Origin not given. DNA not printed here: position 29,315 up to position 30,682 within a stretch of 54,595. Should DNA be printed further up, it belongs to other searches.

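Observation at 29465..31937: ECF sigma, RskA-like anti-sigma and DNA-binding-less CarH-type B12 photoreceptor module in one operon: possible light-gated ECF switch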

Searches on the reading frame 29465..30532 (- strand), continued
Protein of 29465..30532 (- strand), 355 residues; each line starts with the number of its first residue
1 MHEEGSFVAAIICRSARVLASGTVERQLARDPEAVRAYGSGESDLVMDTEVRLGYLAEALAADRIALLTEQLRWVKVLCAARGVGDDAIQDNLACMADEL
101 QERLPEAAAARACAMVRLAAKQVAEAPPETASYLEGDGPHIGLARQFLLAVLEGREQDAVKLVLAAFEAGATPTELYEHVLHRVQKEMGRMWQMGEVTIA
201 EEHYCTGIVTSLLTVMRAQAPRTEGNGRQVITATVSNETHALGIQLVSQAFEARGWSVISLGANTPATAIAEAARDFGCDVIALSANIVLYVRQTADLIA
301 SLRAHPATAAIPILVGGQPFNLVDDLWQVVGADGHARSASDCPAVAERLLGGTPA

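Call 28: find_related_loci(query=A2, collection=genome_contigs, flank=6000)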
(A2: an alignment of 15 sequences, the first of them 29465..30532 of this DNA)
Query A2 (355 aa) in genome_contigs; peptide patterns used: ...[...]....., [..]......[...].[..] (x = any residue, [..] = any of these).
86 stretches matched a pattern; 59 encode a relative of the query (tblastn E <= 1e-3); 59 distinct loci.
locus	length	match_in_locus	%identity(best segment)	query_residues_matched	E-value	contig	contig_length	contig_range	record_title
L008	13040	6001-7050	76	1-350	1e-172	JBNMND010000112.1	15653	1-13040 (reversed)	MAG: Planctomycetota bacterium isolate 3300054698_22 Ga0535670_0006847, whole genome shotgun sequence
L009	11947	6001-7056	73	1-352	6e-171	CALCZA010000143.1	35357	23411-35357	MAG TPA_asm: uncultured bacterium isolate ERR2206771_bin.52_CONCOCT_v1.1_MAG genome assembly, contig: ERZ888641.858, who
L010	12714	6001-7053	74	1-351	6e-170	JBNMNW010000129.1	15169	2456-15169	MAG: Planctomycetota bacterium isolate 3300053697_24 Ga0535652_0005055, whole genome shotgun sequence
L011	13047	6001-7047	64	1-349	4e-151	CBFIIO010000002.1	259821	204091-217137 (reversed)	MAG: Planctomycetota bacterium isolate Co_bin_869_indstr genome assembly, contig: Co_bin_869_indstr_c2, whole genome sho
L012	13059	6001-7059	46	1-352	2e-96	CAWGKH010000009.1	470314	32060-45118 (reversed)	MAG: uncultured Planctomycetota bacterium isolate MFD05684.bin.2.72 genome assembly, contig: contig_44849, whole genome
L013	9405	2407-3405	43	8-339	9e-82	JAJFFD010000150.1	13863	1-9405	MAG: Planctomycetota bacterium isolate OFTM109 OFTM109_149, whole genome shotgun sequence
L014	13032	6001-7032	46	1-344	5e-81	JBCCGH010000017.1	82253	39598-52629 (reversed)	MAG: Planctomycetota bacterium isolate P01_B01_bin.39 k141_2731098_length_82253_cov_24.6552, whole genome shotgun sequen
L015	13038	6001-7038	42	6-350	5e-79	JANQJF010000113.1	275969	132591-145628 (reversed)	MAG: Planctomycetota bacterium isolate PL25a_bin.106 k99_2642118, whole genome shotgun sequence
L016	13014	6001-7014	41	1-339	3e-75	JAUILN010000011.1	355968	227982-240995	MAG: bacterium isolate Co_bin.47 NODE_262_length_355968_cov_13.656285, whole genome shotgun sequence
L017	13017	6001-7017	43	1-340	3e-75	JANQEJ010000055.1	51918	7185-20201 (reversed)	MAG: Planctomycetota bacterium isolate PL23a_bin.129 k99_1087289, whole genome shotgun sequence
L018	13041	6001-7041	41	4-349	8e-74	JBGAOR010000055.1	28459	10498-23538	MAG: Planctomycetota bacterium isolate MAG_MBR_H10.14 MBRH10-14_opera_contig_5832, whole genome shotgun sequence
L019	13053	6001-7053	39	1-350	2e-73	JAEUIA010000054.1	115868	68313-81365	MAG: Planctomycetota bacterium isolate new MAG-31 k141_679143, whole genome shotgun sequence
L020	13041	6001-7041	41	4-349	2e-73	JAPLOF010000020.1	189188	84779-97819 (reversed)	MAG: Planctomycetota bacterium isolate LacPavin_0920_WC90_MAG_71_14 LacPavin_0920_WC90_scaffold_748075, whole genome sho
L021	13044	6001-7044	40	1-349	2e-73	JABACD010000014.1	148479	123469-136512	MAG: Planctomycetota bacterium isolate bin99p NODE_14_length_148479_cov_7.613439, whole genome shotgun sequence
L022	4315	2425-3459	40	1-350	3e-73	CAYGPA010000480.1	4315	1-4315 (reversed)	MAG TPA_asm: uncultured Planctomycetaceae bacterium isolate ERP116193_co2_33 genome assembly, contig: NODE_47085_length_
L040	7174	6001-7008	35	1-336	1e-50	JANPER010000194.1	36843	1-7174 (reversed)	MAG: Planctomycetota bacterium isolate VAR_78_metabat_20 VAR_78_k141_2262633, whole genome shotgun sequence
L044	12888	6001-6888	36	56-351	7e-48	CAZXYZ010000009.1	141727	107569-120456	MAG TPA_asm: uncultured Pirellulaceae bacterium isolate binchicken_co16_356 genome assembly, contig: NODE_169_length_141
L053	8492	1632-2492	34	64-351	6e-42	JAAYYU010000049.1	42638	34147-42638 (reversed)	MAG: Candidatus Anammoximicrobium sp. isolate AS06rmzACSIP_251 74867_AS06, whole genome shotgun sequence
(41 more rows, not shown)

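Call 29: predict_structure(alignment_id=A1)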
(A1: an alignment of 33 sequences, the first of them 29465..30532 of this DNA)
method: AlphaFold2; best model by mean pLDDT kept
length: 355 residues; sequences in the alignment: 33
mean_pLDDT: 94.7   pTM: 0.90
mean pLDDT of the five models: 94.7, 94.2, 93.8, 93.9, 93.4
residues with pLDDT >= 90: 328; 70-90: 20; 50-70: 6; < 50: 1
segments of 3 or more residues with pLDDT < 50: none
pLDDT, mean of each block of 10 residues (from residue 1): 85 98 97 88 95 98 97 95 93 98 97 98 95 94 98 98 98 93 95 94 95 94 95 85 90 96 95 98 95 97 98 96 97 95 96 69
secondary structure, 60 per line:
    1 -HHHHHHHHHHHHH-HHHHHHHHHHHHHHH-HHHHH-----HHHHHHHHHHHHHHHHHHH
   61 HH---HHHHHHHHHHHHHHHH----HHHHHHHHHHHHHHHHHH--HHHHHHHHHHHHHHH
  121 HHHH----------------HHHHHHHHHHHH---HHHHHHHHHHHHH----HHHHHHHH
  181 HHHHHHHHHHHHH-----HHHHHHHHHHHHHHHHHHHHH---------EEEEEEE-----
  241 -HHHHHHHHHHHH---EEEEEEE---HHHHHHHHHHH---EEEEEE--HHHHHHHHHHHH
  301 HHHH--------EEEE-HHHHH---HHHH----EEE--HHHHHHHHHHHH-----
elements in order: H2-14 H16-30 H32-36 H42-62 H66-81 H86-103 H106-124 H141-152 H156-168 H173-193 H199-219 E229-235 H242-253 E257-263 H267-277 E281-286 H289-304 E313-316 H318-322 H326-329 E334-336 H339-350

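Call 35: fold_search(model_id=the predicted structure, library=pdb)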
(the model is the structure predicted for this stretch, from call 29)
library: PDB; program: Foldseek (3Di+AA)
matches with E <= 10: 1260; with E <= 0.001: 99
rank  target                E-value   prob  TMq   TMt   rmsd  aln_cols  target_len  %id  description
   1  8jbs_B                1.7e-10  1.00  0.51  0.78   3.7       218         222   29  B12-binding domain from Chloracidobacterium thermophilum MerR family protein, dark state (released 2024-11-13)
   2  8jbt_A                3.8e-10  1.00  0.50  0.74   3.6       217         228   29  B12-binding domain from Chloracidobacterium thermophilum MerR family protein, anaerobic light state (released 2024-11-13)
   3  8jbs_A                5.9e-10  1.00  0.50  0.75   4.2       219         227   30  B12-binding domain from Chloracidobacterium thermophilum MerR family protein, dark state (released 2024-11-13)
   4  8jbt_B                8.3e-10  1.00  0.49  0.75   3.7       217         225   29  B12-binding domain from Chloracidobacterium thermophilum MerR family protein, anaerobic light state (released 2024-11-13)
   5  9cbo_D                2.2e-08  1.00  0.52  0.37  15.9       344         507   17  Methionine synthase from Thermus thermophilus HB8, Folate and Cobalamin Domains, Pre-Catalytic Conformation (Pre-Fol-o (released 2025-06-25)
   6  8j2w_B                2.3e-08  1.00  0.53  0.57   2.1       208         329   27  Saccharothrix syringae photocobilins protein, dark state (released 2024-04-10)
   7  8j2w_A                2.6e-08  1.00  0.53  0.57   2.1       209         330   27  Saccharothrix syringae photocobilins protein, dark state (released 2024-04-10)
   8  9cbr                  3.2e-08  1.00  0.32  0.17  21.7       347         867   18  Methionine synthase from Thermus thermophilus HB8, Homocysteine, Folate, and Cobalamin Domains, Catalytic Conformation ( (released 2025-06-25)
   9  3whp                  4.0e-08  1.00  0.41  0.69   4.8       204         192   25  Crystal structure of the C-terminal domain of Themus thermophilus LitR in complex with cobalamin (released 2014-09-03)
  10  9cbo_A                4.3e-08  1.00  0.52  0.37  15.1       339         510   18  Methionine synthase from Thermus thermophilus HB8, Folate and Cobalamin Domains, Pre-Catalytic Conformation (Pre-Fol-o (released 2025-06-25)
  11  9cbo_E                4.5e-08  1.00  0.50  0.36  15.2       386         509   17  Methionine synthase from Thermus thermophilus HB8, Folate and Cobalamin Domains, Pre-Catalytic Conformation (Pre-Fol-o (released 2025-06-25)
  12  5c8d_E                7.2e-08  1.00  0.47  0.59  18.0       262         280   23  Crystal structure of full-length Thermus thermophilus CarH bound to adenosylcobalamin (dark state) (released 2015-09-30)
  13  5c8d_D                7.9e-08  1.00  0.46  0.59  20.1       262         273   22  Crystal structure of full-length Thermus thermophilus CarH bound to adenosylcobalamin (dark state) (released 2015-09-30)
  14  5c8e_G                8.2e-08  1.00  0.47  0.59  17.8       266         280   23  Crystal structure of Thermus thermophilus CarH bound to adenosylcobalamin and a 26-bp DNA segment (released 2015-09-30)
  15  5c8d_G                8.6e-08  1.00  0.47  0.62  18.1       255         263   24  Crystal structure of full-length Thermus thermophilus CarH bound to adenosylcobalamin (dark state) (released 2015-09-30)
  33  8j2x                  2.0e-07  1.00  0.52  0.55   3.2       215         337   26  Saccharothrix syringae photocobilins protein, light state (released 2024-04-10)
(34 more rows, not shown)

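Call 71: search_protein_families(library=pfam, proteins=[L021:3632-5140:+, L044:4378-5118:+, L044:5179-5829:+, L044:5833-6924:+, L053:2566-4089:-, L007:5739-5993:+, L021:5727-5993:+], max_evalue=0.01)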
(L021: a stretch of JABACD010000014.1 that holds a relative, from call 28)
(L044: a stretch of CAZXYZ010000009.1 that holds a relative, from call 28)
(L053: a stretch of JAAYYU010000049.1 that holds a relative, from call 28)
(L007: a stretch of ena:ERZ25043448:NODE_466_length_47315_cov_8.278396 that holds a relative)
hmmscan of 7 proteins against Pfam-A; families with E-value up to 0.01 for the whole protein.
L021:3632-5140:+ (502 aa): 1 family
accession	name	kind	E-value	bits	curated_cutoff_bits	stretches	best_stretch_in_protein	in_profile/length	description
PF00875.24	DNA_photolyase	-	0.0049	17.3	26.6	1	28-161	1-134/164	DNA photolyase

L044:4378-5118:+ (246 aa): 1 family
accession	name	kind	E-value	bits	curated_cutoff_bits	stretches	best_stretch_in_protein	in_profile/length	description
PF04832.17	SOUL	-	4.9e-14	53.2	27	1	87-229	5-167/173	SOUL heme-binding protein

L044:5179-5829:+ (216 aa): 5 families
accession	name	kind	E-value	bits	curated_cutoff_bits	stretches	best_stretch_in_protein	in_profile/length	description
PF04542.20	Sigma70_r2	-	1.4e-18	66.9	24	1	54-121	3-71/71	Sigma-70 region 2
PF08281.18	Sigma70_r4_2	-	6e-11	42.3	25.7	1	150-201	3-54/54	Sigma-70, region 4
PF04545.22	Sigma70_r4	-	1.8e-10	40.6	24.1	1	155-203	2-50/50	Sigma-70, region 4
PF00196.25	GerE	-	0.00042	20.3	23.5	1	162-201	7-45/57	Bacterial regulatory proteins, luxR family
PF07638.17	Sigma70_ECF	-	0.0012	19.2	21.1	1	36-192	6-170/185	ECF sigma factor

L044:5833-6924:+ (363 aa): 2 families
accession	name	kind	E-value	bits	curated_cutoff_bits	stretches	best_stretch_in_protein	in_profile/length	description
PF02310.24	B12-binding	-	2.1e-15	57.1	32.1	1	231-344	3-120/121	B12 binding domain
PF02607.22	B12-binding_2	-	1.7e-13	51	23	1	146-217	3-73/74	B12 binding domain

L053:2566-4089:- (507 aa): 6 families
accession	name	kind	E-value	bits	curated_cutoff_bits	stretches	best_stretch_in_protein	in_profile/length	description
PF11066.14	DUF2867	-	2.1e-36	125.8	27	1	346-486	5-142/142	Protein of unknown function (DUF2867)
PF13460.12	NAD_binding_10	-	8.1e-16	58.9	27.2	1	28-158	1-127/184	NAD(P)H-binding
PF05368.20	NmrA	-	6.9e-10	39.4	27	1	23-127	4-104/298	NmrA-like family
PF01370.27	Epimerase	-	1.1e-09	38.5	20.9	1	24-129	1-114/240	NAD dependent epimerase/dehydratase family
PF01073.25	3Beta_HSD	-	6.4e-05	22.5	22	1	26-131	2-117/280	3-beta hydroxysteroid dehydrogenase/isomerase family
PF10604.15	Polyketide_cyc2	-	0.0017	19.1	27.4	1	353-467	7-114/142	Polyketide cyclase / dehydrase and lipid transport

L007:5739-5993:+ (84 aa): 0 families

L021:5727-5993:+ (88 aa): 0 families

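Call 72: search_protein_families(library=ncbifam, proteins=[L021:3632-5140:+, L017:3800-5227:+, L044:5269-5829:+, L007:5179-5742:+, L040:5372-5929:+], max_evalue=0.00001)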
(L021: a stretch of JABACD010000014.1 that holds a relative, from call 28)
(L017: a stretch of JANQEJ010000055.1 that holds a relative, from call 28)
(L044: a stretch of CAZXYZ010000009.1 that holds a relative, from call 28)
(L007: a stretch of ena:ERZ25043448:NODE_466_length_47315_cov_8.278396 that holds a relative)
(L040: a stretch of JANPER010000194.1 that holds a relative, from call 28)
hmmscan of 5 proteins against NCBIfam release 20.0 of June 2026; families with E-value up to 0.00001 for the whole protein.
L021:3632-5140:+ (502 aa): 2 families
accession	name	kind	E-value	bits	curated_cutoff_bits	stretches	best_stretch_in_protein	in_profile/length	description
TIGR00591.1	phr2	superfamily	3.9e-95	319.8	550.05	1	8-490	3-453/453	deoxyribodipyrimidine photo-lyase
TIGR03556.1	photolyase_8HDF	exception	7.2e-08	31.8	884.6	1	242-302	206-264/471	deoxyribodipyrimidine photo-lyase, 8-HDF type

L017:3800-5227:+ (475 aa): 5 families
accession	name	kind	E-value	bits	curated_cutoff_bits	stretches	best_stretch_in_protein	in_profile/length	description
TIGR00591.1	phr2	superfamily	2.9e-106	356.5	550.05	1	1-463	24-453/453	deoxyribodipyrimidine photo-lyase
TIGR03556.1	photolyase_8HDF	exception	1.6e-09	37.2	884.6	1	211-382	202-352/471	deoxyribodipyrimidine photo-lyase, 8-HDF type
NF007955.0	PRK10674.1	equivalog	2.8e-09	36.4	506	1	215-382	203-347/472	deoxyribodipyrimidine photo-lyase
TIGR02765.1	crypto_DASH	subfamily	3.6e-06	26.1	317.05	1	208-380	204-354/431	DASH family cryptochrome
TIGR02766.1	crypt_chrom_pln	subfamily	4.3e-06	25.8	603.85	1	216-277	207-269/480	cryptochrome photoreceptor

L044:5269-5829:+ (186 aa): 82 families (the best 25 are shown)
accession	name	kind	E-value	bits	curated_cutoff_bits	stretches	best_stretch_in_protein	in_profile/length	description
NF007228.0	PRK09646.1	subfamily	1.3e-32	113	226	1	6-178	19-193/194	ECF RNA polymerase sigma factor SigK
NF009172.0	PRK12519.1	subfamily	3.7e-32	111.5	222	1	7-176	19-190/194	RNA polymerase sigma factor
NF010500.0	PRK13919.1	subfamily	3.7e-30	105.5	226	1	7-175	13-183/186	putative RNA polymerase sigma E protein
NF009189.0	PRK12537.1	equivalog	7.2e-25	87.5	261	1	7-176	13-182/182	RNA polymerase sigma factor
TIGR02937.1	sigma70-ECF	superfamily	8.4e-25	87.3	42.9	1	18-175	2-165/165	sigma-70 family RNA polymerase sigma factor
NF007227.0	PRK09645.1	subfamily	8.7e-21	74.6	202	1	12-175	8-170/177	sigma-70 family RNA polymerase sigma factor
TIGR02985.1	Sig70_bacteroi1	subfamily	2.5e-20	73.3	126.4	1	22-175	6-162/162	RNA polymerase sigma-70 factor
NF009167.0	PRK12514.1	equivalog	4.4e-20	72.3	265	1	7-175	10-178/180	RNA polymerase sigma factor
NF007225.0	PRK09643.1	equivalog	1.2e-19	70.8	190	1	7-178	17-185/204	RNA polymerase sigma factor SigM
NF009186.0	PRK12534.1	equivalog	1.4e-19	70.7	267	1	7-174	15-184/187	RNA polymerase sigma factor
NF004113.0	PRK05602.1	equivalog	4.7e-19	68.8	208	1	7-179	35-205/211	RNA polymerase sigma factor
NF058625.1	sigma_PG0214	equivalog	1.1e-18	67.5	130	1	30-175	17-161/170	GFO_1088 family ECF-type sigma factor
TIGR02983.1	SigE-fam_strep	subfamily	4.3e-18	65.7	141.55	1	18-175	7-158/162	SigE family RNA polymerase sigma factor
NF009166.1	PRK12513.1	equivalog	4.7e-18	65.6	206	1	7-177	12-188/193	RNA polymerase sigma factor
NF008893.0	PRK11924.2-3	equivalog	1.7e-16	60.3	331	1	8-175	12-180/181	RNA polymerase sigma factor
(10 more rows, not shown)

L007:5179-5742:+ (187 aa): 79 families (the best 25 are shown)
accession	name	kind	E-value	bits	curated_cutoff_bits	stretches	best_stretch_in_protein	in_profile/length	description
NF007228.0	PRK09646.1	subfamily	1.3e-35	122.8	226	1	7-179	16-192/194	ECF RNA polymerase sigma factor SigK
NF009172.0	PRK12519.1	subfamily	7.3e-34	117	222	1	7-180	15-192/194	RNA polymerase sigma factor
NF010500.0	PRK13919.1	subfamily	2.1e-31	109.5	226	1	10-179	12-185/186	putative RNA polymerase sigma E protein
NF009166.1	PRK12513.1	equivalog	1.2e-25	90.3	206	1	7-180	8-189/193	RNA polymerase sigma factor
TIGR02937.1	sigma70-ECF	superfamily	1.6e-25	89.6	42.9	1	26-176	6-164/165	sigma-70 family RNA polymerase sigma factor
NF009186.0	PRK12534.1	equivalog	6.8e-25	88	267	1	10-178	14-186/187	RNA polymerase sigma factor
NF004113.0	PRK05602.1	equivalog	2e-23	83.1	208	1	9-181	33-205/211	RNA polymerase sigma factor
NF007227.0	PRK09645.1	subfamily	2.9e-23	82.7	202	1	17-181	9-174/177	sigma-70 family RNA polymerase sigma factor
NF009189.0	PRK12537.1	equivalog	2.2e-21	76.2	261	1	11-176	13-180/182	RNA polymerase sigma factor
NF009167.0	PRK12514.1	equivalog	2.5e-20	73.1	265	1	7-177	6-178/180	RNA polymerase sigma factor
TIGR02983.1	SigE-fam_strep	subfamily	2.3e-19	69.8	141.55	1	43-180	29-161/162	SigE family RNA polymerase sigma factor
NF007230.0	PRK09648.1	subfamily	4.6e-19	68.9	209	1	9-179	14-191/195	RNA polymerase sigma factor ShbA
NF008894.0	PRK11924.3-1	equivalog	6.2e-19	68.8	258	1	10-166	11-170/188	RNA polymerase sigma factor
NF008893.0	PRK11924.2-3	equivalog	7.9e-19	67.9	331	1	1-175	1-178/181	RNA polymerase sigma factor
TIGR02985.1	Sig70_bacteroi1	subfamily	3.4e-18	66.4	126.4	1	43-175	24-160/162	RNA polymerase sigma-70 factor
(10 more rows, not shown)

L040:5372-5929:+ (185 aa): 67 families (the best 25 are shown)
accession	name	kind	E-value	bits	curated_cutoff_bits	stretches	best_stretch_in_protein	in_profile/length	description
NF007228.0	PRK09646.1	subfamily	1.1e-37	129.6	226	1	3-173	19-191/194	ECF RNA polymerase sigma factor SigK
NF009172.0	PRK12519.1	subfamily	4.4e-32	111.2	222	1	4-172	19-189/194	RNA polymerase sigma factor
NF010500.0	PRK13919.1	subfamily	1.7e-26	93.6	226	1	4-172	13-183/186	putative RNA polymerase sigma E protein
TIGR02983.1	SigE-fam_strep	subfamily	2e-25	89.6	141.55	1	14-173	6-159/162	SigE family RNA polymerase sigma factor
NF009167.0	PRK12514.1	equivalog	6.7e-25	88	265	1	4-172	10-178/180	RNA polymerase sigma factor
NF009189.0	PRK12537.1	equivalog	1.1e-24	87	261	1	8-173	17-182/182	RNA polymerase sigma factor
NF007227.0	PRK09645.1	subfamily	7.9e-24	84.5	202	1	15-172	14-170/177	sigma-70 family RNA polymerase sigma factor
TIGR02937.1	sigma70-ECF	superfamily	1e-22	80.5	42.9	1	15-171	2-164/165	sigma-70 family RNA polymerase sigma factor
NF007225.0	PRK09643.1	equivalog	2e-22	79.9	190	1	4-173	17-183/204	RNA polymerase sigma factor SigM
NF009186.0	PRK12534.1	equivalog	8.8e-22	77.8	267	1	4-172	15-185/187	RNA polymerase sigma factor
NF004113.0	PRK05602.1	equivalog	1.7e-21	76.8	208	1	4-172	35-201/211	RNA polymerase sigma factor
TIGR02989.1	Sig-70_gvs1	subfamily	5.9e-20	71.8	124.55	1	15-172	2-154/158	RNA polymerase sigma-70 factor, Rhodopirellula/Verrucomicrobium family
NF009166.1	PRK12513.1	equivalog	4.4e-19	68.9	206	1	8-172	16-186/193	RNA polymerase sigma factor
TIGR02985.1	Sig70_bacteroi1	subfamily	1.7e-18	67.4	126.4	1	20-172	7-162/162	RNA polymerase sigma-70 factor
NF008890.0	PRK11924.1-3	equivalog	2.3e-17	63.1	284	1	14-172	39-201/205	RNA polymerase sigma factor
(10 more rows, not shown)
